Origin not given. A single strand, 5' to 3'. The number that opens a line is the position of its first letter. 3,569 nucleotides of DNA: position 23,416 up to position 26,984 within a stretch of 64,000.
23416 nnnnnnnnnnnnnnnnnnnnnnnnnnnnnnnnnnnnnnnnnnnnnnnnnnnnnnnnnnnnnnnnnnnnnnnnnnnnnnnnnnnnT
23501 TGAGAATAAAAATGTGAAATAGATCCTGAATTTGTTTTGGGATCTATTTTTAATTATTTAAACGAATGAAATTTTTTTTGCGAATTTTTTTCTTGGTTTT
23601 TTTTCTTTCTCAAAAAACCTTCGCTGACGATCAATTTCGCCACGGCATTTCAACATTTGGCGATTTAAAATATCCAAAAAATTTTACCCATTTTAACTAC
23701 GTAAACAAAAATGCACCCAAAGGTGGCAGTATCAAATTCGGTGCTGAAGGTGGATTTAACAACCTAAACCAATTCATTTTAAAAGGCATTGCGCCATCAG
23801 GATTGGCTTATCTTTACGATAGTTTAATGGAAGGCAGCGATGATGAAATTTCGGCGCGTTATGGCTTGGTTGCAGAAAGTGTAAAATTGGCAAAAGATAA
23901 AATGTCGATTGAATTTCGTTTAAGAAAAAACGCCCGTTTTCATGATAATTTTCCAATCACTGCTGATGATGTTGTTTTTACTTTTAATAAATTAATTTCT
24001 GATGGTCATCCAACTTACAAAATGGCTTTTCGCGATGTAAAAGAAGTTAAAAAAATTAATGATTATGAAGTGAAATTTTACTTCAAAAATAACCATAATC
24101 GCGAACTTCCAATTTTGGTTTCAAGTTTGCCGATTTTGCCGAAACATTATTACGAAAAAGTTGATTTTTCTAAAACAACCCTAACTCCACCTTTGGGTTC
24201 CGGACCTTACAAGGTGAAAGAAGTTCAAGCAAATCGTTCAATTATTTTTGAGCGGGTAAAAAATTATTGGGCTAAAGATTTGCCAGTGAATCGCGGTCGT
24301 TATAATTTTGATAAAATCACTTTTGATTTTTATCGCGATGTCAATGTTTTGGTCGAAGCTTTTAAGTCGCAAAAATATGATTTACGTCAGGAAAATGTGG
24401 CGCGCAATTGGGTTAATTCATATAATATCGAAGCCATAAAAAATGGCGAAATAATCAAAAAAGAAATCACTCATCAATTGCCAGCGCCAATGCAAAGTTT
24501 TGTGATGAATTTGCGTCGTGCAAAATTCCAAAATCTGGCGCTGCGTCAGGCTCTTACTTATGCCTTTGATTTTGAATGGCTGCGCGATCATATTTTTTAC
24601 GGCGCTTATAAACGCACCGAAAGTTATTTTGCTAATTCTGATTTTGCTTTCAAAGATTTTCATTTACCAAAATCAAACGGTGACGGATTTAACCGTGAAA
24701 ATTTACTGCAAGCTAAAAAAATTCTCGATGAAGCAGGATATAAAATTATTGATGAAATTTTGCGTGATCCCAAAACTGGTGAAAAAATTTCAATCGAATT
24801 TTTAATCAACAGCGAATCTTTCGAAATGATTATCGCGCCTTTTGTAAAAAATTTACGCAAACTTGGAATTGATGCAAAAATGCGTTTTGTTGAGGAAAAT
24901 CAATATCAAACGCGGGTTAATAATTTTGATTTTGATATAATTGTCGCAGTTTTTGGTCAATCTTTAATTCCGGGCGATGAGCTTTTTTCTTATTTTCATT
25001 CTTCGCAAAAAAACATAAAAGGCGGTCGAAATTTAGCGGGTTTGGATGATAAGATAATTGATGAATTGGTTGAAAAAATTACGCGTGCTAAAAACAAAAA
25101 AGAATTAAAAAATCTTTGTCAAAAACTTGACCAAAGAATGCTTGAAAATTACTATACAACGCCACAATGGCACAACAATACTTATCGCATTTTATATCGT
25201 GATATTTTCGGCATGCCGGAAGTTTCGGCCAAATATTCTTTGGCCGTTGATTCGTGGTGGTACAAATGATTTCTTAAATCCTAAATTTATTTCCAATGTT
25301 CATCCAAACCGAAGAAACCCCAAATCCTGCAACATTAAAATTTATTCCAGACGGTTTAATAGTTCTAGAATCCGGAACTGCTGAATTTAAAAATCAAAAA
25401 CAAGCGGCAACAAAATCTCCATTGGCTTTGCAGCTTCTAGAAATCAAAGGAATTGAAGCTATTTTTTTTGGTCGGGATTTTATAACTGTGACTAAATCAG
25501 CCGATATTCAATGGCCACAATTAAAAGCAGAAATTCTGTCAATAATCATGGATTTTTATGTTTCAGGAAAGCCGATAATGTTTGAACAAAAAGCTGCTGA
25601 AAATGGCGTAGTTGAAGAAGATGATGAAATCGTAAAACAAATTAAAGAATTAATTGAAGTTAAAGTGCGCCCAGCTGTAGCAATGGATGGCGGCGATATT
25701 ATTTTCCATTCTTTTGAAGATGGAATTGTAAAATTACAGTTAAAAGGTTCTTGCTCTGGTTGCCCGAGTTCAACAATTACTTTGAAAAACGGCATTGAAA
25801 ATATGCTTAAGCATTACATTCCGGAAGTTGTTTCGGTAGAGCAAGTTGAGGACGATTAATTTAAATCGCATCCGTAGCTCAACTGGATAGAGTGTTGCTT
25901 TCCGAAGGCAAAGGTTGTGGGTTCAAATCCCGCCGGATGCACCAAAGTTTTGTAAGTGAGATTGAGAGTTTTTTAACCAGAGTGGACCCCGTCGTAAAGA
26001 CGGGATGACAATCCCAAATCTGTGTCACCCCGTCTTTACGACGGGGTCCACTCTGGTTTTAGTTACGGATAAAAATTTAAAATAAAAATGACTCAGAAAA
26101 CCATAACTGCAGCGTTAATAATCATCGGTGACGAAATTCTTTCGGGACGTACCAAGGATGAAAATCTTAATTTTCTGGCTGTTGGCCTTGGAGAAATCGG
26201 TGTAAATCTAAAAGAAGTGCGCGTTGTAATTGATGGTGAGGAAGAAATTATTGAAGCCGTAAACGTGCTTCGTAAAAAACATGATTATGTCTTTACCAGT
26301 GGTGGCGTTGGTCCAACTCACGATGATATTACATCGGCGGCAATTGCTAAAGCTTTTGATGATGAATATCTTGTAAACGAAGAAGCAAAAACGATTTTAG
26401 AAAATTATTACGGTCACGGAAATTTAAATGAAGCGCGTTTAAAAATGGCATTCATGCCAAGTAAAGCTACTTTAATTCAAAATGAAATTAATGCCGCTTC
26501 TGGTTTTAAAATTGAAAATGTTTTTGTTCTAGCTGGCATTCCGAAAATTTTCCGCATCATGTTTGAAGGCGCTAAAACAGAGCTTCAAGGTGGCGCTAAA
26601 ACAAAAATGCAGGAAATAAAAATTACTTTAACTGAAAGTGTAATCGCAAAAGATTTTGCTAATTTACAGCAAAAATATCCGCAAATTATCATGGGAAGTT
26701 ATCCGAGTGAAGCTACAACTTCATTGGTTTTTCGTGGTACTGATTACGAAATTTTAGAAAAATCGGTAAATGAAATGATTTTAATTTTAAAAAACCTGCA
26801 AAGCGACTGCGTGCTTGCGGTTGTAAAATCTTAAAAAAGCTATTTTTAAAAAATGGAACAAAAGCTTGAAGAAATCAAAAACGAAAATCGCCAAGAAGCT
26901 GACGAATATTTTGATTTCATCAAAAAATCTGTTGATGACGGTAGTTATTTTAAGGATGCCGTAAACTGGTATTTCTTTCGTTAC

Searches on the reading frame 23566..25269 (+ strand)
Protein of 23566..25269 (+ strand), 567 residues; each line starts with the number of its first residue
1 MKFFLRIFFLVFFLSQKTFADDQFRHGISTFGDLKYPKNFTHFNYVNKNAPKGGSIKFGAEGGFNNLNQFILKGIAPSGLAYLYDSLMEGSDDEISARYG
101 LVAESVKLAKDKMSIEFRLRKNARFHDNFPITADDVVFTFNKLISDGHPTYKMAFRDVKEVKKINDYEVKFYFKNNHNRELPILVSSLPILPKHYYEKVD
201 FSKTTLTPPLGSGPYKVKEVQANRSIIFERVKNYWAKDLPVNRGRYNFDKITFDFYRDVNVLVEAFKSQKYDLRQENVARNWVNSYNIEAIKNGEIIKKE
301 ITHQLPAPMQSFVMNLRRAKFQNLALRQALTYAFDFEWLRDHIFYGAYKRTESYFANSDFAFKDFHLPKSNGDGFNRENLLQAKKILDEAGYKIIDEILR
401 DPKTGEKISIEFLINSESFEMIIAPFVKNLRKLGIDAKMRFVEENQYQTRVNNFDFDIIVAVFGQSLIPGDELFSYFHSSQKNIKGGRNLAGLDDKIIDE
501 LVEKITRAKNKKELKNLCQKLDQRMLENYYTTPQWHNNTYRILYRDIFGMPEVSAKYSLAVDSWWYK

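Call 51: search_protein_families(library=pfam, proteins=[window:23566-25269:+], max_evalue=0.00001)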
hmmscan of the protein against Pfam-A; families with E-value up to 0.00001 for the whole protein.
window:23566-25269:+ (567 aa): 1 family
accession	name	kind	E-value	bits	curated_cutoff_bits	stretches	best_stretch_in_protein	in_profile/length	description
PF00496.27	SBP_bac_5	-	2.2e-71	241.4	32.4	1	101-482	5-365/368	Bacterial extracellular solute-binding proteins, family 5 Middle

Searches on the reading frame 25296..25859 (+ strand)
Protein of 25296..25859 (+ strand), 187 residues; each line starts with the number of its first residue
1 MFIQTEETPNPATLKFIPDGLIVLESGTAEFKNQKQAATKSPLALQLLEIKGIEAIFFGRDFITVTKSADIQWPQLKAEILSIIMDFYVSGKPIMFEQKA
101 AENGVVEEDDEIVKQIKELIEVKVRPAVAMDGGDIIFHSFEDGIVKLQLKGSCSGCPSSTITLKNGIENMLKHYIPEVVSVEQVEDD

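Call 51: search_protein_families(library=pfam, proteins=[window:25296-25859:+], max_evalue=0.00001)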
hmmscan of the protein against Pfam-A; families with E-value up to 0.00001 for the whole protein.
window:25296-25859:+ (187 aa): 2 families
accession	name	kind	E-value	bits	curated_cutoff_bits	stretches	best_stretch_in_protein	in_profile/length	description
PF08712.16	Nfu_N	-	1.9e-30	105.1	27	1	3-91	1-88/88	Scaffold protein Nfu/NifU N terminal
PF01106.22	NifU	-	1.4e-28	99.2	27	1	116-182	1-67/67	NifU-like domain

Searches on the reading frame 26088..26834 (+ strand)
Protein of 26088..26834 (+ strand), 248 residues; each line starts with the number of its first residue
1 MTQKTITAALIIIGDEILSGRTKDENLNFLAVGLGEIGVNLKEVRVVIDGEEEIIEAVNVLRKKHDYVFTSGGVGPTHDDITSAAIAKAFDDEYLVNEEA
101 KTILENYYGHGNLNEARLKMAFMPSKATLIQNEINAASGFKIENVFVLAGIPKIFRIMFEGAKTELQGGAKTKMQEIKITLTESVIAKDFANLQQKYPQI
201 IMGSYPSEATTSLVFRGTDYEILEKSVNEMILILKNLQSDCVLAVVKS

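Call 51: search_protein_families(library=pfam, proteins=[window:26088-26834:+], max_evalue=0.00001)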
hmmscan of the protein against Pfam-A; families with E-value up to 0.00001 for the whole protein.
window:26088-26834:+ (248 aa): 2 families
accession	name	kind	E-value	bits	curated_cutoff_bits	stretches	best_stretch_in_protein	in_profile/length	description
PF00994.29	MoCF_biosynth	-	1.2e-27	96.8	26.6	1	9-161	1-136/144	Probable molybdopterin binding domain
PF24102.1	FLAD1_M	-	7.9e-09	35.7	27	1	174-230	4-65/78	FAD synthase, middle domain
